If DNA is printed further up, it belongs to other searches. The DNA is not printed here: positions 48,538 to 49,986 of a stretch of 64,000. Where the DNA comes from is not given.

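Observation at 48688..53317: Split and order-permuted formate dehydrogenase alpha subunit within an fhs-fdh operon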

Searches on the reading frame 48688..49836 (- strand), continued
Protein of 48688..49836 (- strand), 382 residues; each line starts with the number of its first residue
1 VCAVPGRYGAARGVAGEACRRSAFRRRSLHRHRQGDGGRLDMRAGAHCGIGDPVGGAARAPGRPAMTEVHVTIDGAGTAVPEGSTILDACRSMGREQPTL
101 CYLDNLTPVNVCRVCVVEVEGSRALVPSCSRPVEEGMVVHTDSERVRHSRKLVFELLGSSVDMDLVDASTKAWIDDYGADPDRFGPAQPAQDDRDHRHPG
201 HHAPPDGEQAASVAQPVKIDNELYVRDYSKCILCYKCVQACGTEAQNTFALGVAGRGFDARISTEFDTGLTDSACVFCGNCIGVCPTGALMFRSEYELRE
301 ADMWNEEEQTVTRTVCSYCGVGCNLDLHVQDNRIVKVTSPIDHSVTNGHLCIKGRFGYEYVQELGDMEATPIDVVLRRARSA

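Call 15: find_encoding_contigs(protein=P0038, flank=8000, max_places=2)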
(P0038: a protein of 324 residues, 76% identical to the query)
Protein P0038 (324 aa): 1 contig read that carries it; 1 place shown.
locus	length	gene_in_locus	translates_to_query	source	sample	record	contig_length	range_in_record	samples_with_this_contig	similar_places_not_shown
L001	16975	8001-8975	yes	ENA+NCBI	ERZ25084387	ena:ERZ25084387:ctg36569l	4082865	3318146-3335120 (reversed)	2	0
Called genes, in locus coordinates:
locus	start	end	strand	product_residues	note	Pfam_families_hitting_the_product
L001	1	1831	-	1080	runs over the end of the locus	-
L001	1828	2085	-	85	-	PF00005:ABC_tran (weak)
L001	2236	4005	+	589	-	PF01268:FTHFS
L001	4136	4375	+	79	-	PF00384:Molybdopterin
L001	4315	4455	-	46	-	-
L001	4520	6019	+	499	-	PF00384:Molybdopterin, PF01568:Molydop_binding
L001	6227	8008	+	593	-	PF01257:2Fe-2S_thioredx, PF01512:Complex1_51K, PF10531:SLBB (weak), PF22461:SLBB_2 (weak), PF10589:NADH_4Fe-4S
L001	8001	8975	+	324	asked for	PF13510:Fer2_4, PF13187:Fer4_9 (faint), PF13237:Fer4_10 (faint), PF22117:Fer4_Nqo3, PF12838:Fer4_7, PF00037:Fer4 (weak), PF04879:Molybdop_Fe4S4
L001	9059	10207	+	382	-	PF07690:MFS_1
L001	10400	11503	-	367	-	PF08240:ADH_N, PF00107:ADH_zinc_N, PF13602:ADH_zinc_N_2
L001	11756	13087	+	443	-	PF02661:Fic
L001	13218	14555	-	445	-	PF13173:AAA_14, PF13635:DUF4143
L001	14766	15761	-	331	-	PF01012:ETF, PF00766:ETF_alpha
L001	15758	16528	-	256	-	PF01012:ETF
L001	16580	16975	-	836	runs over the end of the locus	PF01266:DAO, PF16350:FAO_M, PF01571:GCV_T, PF08669:GCV_T_C (weak)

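Call 16: find_encoding_contigs(protein=P0087, flank=8000, max_places=2)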
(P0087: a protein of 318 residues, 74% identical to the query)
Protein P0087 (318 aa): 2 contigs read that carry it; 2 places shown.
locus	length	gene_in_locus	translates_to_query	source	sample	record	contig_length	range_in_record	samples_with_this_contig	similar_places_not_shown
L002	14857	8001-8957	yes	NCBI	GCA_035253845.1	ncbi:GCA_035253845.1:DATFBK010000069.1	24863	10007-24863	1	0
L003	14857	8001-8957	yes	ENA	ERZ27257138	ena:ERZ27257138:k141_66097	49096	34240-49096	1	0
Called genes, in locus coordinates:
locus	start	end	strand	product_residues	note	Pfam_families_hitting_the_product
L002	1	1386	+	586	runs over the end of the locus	PF01268:FTHFS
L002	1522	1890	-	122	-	PF04480:DUF559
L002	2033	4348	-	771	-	PF01590:GAF, PF13185:GAF_2, PF13492:GAF_3 (faint), PF00512:HisKA, PF02518:HATPase_c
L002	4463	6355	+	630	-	-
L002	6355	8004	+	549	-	PF01257:2Fe-2S_thioredx, PF01512:Complex1_51K, PF10531:SLBB (weak), PF10589:NADH_4Fe-4S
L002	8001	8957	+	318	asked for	PF13510:Fer2_4, PF00037:Fer4 (faint), PF13187:Fer4_9 (faint), PF13237:Fer4_10 (faint), PF22117:Fer4_Nqo3, PF12838:Fer4_7, PF04879:Molybdop_Fe4S4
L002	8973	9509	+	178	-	PF04167:DUF402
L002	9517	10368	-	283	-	PF00296:Bac_luciferase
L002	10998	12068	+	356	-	PF02636:Methyltransf_28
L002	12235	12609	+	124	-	PF00076:RRM_1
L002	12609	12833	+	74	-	PF01176:eIF-1a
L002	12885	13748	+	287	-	PF01435:Peptidase_M48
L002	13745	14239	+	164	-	-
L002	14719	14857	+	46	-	PF00009:GTP_EFTU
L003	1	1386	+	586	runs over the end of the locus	PF01268:FTHFS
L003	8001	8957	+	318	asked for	PF13510:Fer2_4, PF00037:Fer4 (faint), PF13187:Fer4_9 (faint), PF13237:Fer4_10 (faint), PF22117:Fer4_Nqo3, PF12838:Fer4_7, PF04879:Molybdop_Fe4S4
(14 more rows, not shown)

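Call 20: search_protein_representatives(protein=window:48688-49641:-)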
Query: 317 residues. Proteins with E-value up to 0.001 (for the whole library): 14337; up to 1e-10: 7142; up to 1e-30: 930. The best 150 are listed.
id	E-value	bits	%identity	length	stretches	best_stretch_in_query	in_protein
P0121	1.2e-114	399.3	67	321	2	149-297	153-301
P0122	9.7e-102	356.9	60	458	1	24-316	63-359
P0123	1.5e-100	353.0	70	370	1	73-299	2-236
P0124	1.6e-97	343.0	64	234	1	72-306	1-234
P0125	6.0e-97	341.1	68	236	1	4-236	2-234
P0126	1.6e-93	329.9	57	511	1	4-300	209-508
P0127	5.2e-92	324.9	68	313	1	13-229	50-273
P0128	2.1e-89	316.3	66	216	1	88-300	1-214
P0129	9.6e-89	314.2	55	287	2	152-294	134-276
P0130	8.4e-86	304.5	64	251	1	3-216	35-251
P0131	3.8e-81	289.2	42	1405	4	153-298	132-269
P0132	7.8e-81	288.2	68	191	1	126-300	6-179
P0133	1.2e-79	284.3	69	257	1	120-297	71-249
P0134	5.7e-79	282.1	71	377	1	134-297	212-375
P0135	7.5e-78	278.4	66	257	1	4-194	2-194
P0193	6.5e-57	209.6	41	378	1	5-298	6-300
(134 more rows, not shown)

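Call 21: search_solved_structures(query=window:48688-49641:-, max_evalue=1e-10, show_alignments=2)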
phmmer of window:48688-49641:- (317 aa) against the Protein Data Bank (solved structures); distinct sequences matched with E-value up to 1e-10: 69 (the best 60 are shown).
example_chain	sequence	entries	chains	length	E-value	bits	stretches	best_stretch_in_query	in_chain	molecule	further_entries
6tg9_A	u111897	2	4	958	9.1e-50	172.9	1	3-297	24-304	Formate dehydrogenase subunit alpha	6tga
9wxb_B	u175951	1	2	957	1.2e-49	172.5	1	4-297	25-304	Formate dehydrogenase alpha subunit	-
8oh5_C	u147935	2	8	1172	2.9e-41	145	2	151-302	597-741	Formate dehydrogenase-O, major subunit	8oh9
9bov_A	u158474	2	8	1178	5e-39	137.6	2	160-300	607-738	Molybdopterin oxidoreductase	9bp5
8a6t_A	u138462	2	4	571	1.3e-36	129.8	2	155-232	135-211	Electron bifurcating hydrogenase subunit HydA1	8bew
7t2r_A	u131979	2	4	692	4.2e-36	128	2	1-93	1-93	NiFe hydrogenase subunit A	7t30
7q4v_A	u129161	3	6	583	4.7e-36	127.9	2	1-95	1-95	Iron hydrogenase HydA1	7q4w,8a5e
7vw6_A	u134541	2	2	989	4.6e-34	121.3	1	164-297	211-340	Formate dehydrogenase | Tungsten-containing formate dehydrogenase alpha subunit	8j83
7e5z_A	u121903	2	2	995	4.7e-34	121.3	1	164-297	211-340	Formate dehydrogenase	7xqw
7p5h_A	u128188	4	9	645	1.5e-27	99.9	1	7-232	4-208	Fe-hydrogenase, subunit alpha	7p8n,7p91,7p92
7q5y_A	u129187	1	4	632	6.3e-27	97.9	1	4-297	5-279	NADH dehydrogenase I chain G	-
6gcs_A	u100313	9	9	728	6.1e-26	94.6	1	2-293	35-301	75-KDA PROTEIN (NUAM) | Subunit NUAM of NADH:Ubiquinone Oxidoreductase (Complex I) | NADH-ubiquinone oxidoreductase 78 kDa subunit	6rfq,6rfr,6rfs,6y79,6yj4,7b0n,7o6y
8rqz_C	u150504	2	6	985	9.7e-26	94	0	240-297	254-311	Probable oxidoreductase YjgC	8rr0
9gzq_A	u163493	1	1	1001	1e-25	93.9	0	240-297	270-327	Probable oxidoreductase YjgC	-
7arc_G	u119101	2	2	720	4e-25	92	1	4-296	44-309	75 kDa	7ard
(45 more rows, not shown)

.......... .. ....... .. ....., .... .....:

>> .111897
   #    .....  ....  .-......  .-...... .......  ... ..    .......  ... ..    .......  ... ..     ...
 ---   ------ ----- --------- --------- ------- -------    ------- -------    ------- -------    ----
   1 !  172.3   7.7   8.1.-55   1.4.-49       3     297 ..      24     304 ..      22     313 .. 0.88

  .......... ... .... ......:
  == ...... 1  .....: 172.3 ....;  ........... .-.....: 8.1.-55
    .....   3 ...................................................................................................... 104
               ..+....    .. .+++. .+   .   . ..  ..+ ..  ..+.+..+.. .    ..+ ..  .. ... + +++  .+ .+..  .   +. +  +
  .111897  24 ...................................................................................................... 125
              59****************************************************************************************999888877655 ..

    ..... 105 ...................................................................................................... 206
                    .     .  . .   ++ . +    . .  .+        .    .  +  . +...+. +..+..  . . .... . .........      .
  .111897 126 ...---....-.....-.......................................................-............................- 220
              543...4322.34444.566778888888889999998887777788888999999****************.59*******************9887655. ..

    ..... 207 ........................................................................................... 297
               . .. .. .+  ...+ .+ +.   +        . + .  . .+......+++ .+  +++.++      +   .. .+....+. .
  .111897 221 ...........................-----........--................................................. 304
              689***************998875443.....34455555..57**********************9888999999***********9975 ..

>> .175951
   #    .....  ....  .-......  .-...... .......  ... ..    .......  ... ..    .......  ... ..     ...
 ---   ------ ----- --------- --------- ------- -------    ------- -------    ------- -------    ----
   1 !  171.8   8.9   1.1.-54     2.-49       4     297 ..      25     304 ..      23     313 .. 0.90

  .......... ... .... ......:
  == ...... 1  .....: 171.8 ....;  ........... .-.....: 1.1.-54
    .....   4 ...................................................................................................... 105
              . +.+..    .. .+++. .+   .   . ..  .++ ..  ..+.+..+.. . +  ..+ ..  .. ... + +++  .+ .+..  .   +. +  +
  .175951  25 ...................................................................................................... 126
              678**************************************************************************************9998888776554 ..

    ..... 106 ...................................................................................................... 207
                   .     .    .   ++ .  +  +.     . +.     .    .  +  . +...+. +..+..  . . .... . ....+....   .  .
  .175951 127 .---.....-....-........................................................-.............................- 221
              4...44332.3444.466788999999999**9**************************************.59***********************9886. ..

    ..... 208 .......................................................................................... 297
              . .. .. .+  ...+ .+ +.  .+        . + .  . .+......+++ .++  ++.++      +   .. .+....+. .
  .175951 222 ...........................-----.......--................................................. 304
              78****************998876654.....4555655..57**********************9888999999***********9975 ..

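Call 23: find_related_loci(query=window:48688-49641:-, collection=genome_contigs, flank=7000)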
Query window:48688-49641:- (317 aa) in genome_contigs; peptide patterns used: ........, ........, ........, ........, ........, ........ (x = any residue, [..] = any of these).
599 stretches matched a pattern (row limit reached: there are more); 562 encode a relative of the query (tblastn E <= 1e-3); the best 80 are kept; 80 distinct loci.
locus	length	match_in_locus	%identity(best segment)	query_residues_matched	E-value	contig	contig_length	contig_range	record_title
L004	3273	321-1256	82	1-312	3e-177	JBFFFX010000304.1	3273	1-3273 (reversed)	MAG: Acidimicrobiia bacterium isolate Mix_mud15.2022.01.27 k141_995020_length_3273_cov_6.0000, whole genome shotgun sequ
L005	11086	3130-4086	74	1-317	2e-163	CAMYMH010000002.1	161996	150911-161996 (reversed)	MAG: uncultured Acidimicrobiaceae bacterium isolate ES_M_Acidobacteriota_15 genome assembly, contig: scaffold_21, whole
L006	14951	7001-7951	75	1-317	3e-163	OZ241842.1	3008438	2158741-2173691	MAG: Candidatus Spongiisociaceae bacterium isolate ea90fc40-48ec-4ccb-8054-20f53ea15125 genome assembly, chromosome: 1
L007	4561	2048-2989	75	4-317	3e-167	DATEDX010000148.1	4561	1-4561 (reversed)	MAG TPA_asm: Acidimicrobiia bacterium isolate SMAG_U8718 k141_1518127, whole genome shotgun sequence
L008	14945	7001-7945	76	1-315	5e-164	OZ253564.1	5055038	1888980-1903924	MAG: Candidatus Spongiisociaceae bacterium isolate 3199cb9c-bc02-48ac-8040-05c45f89f65c genome assembly, chromosome: 1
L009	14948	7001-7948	76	1-316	7e-162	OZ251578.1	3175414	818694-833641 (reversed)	MAG: Candidatus Spongiisociaceae bacterium isolate e66f1d62-28d5-4ec1-b84d-980f6b68271e genome assembly, chromosome: 1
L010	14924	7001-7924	77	4-311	5e-161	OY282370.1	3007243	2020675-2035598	MAG: uncultured Acidimicrobiia bacterium isolate 3d6cc9fa-110c-4048-9278-ecdec338fc6f genome assembly, chromosome: 1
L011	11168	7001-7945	76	1-315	4e-159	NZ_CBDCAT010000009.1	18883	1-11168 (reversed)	MAG: Candidatus Poriferisocius sp. isolate 6a58050e-6236-4a06-828a-e3003a3fcb77 contig_9, whole genome shotgun sequence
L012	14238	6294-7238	77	1-315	8e-159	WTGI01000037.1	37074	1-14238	MAG: Acidimicrobiia bacterium isolate CO36387bin_10 NODE_352_length_37074_cov_19.169643, whole genome shotgun sequence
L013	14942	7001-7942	74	4-316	2e-158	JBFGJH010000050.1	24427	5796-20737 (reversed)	MAG: Acidimicrobiia bacterium isolate Mix_sand03.2021.01.D.107 k141_3605093_length_24427_cov_16.0543, whole genome shotg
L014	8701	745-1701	73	1-317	1e-158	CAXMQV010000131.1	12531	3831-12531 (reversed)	MAG: uncultured Gammaproteobacteria bacterium isolate 10C-St20-MC-01_bin.11.orig genome assembly, contig: k141_2999273,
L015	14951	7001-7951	76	1-317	3e-158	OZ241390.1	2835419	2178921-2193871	MAG: Acidimicrobiia bacterium isolate dd304f07-85d9-42ba-b5ff-d625bd76ad22 genome assembly, chromosome: 1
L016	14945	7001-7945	77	1-315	6e-158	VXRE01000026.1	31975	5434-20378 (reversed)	MAG: Acidimicrobiia bacterium isolate SB0664_bin_25 NODE_958_length_31975_cov_12.813158, whole genome shotgun sequence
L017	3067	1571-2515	77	1-315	9e-166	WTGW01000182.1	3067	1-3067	MAG: Acidimicrobiia bacterium isolate CO36404bin_8 NODE_10419_length_3067_cov_49.717795, whole genome shotgun sequence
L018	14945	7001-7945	77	1-315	2e-157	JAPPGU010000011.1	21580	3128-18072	MAG: bacterium isolate RHO1_bin_64 NODE_3953_length_21580_cov_91.657468, whole genome shotgun sequence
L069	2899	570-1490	66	2-306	1e-142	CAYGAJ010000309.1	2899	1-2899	MAG TPA_asm: uncultured Gemmatimonadota bacterium isolate ERP108616_co2_293 genome assembly, contig: NODE_85805_length_2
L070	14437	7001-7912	67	4-303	3e-135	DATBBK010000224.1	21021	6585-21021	MAG TPA_asm: Thermoanaerobaculia bacterium isolate SMAG_U5757 k141_2018868, whole genome shotgun sequence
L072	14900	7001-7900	65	2-300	8e-134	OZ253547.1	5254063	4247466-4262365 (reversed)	MAG: Candidatus Versatilivorator sp. isolate 027cd1c3-4ec4-432d-9d93-376aaa34f9fd genome assembly, chromosome: 1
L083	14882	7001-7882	68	4-297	8e-133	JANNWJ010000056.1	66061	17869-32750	MAG: Pirellulaceae bacterium isolate VAR_34_metabat_387 VAR_34_k141_2188906, whole genome shotgun sequence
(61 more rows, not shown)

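Call 30: search_protein_families(library=ncbifam, proteins=[window:48688-49641:-], max_evalue=1e-10)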
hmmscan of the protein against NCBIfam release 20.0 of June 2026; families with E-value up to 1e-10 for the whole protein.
window:48688-49641:- (317 aa): 9 families
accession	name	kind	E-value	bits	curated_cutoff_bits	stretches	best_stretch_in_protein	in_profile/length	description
NF040763.1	FeFe_hydrog_A6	exception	1.2e-49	169.2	765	2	4-97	1-94/571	NADH-dependent [FeFe] hydrogenase, group A6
TIGR01973.1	NuoG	equivalog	1.5e-39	136.4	470.05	2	6-92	1-87/606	NADH-quinone oxidoreductase subunit NuoG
NF005745.0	PRK07569.1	equivalog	5.4e-38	130.7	333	2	4-92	4-92/238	bidirectional hydrogenase complex protein HoxU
NF040762.1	Hydr_FeFe_Clost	exception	5.1e-29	101.3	900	2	5-87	2-84/572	ferredoxin hydrogenase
NF006305.0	PRK08493.1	equivalog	8e-29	100.3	591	1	4-90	2-86/819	NADH-quinone oxidoreductase subunit G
NF005895.0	PRK07860.1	equivalog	8.3e-28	96.8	802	2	3-92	17-108/811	NADH-quinone oxidoreductase subunit G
NF009454.0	PRK12814.1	equivalog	1.4e-18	66.6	916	1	1-89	1-89/657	putative NADPH-dependent glutamate synthase small subunit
TIGR01591.1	Fdh-alpha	equivalog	1.6e-15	56.3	666.25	1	249-298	1-50/672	formate dehydrogenase subunit alpha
TIGR02512.1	FeFe_hydrog_A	subfamily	3e-14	52.7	405.95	1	160-248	3-90/375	[FeFe] hydrogenase, group A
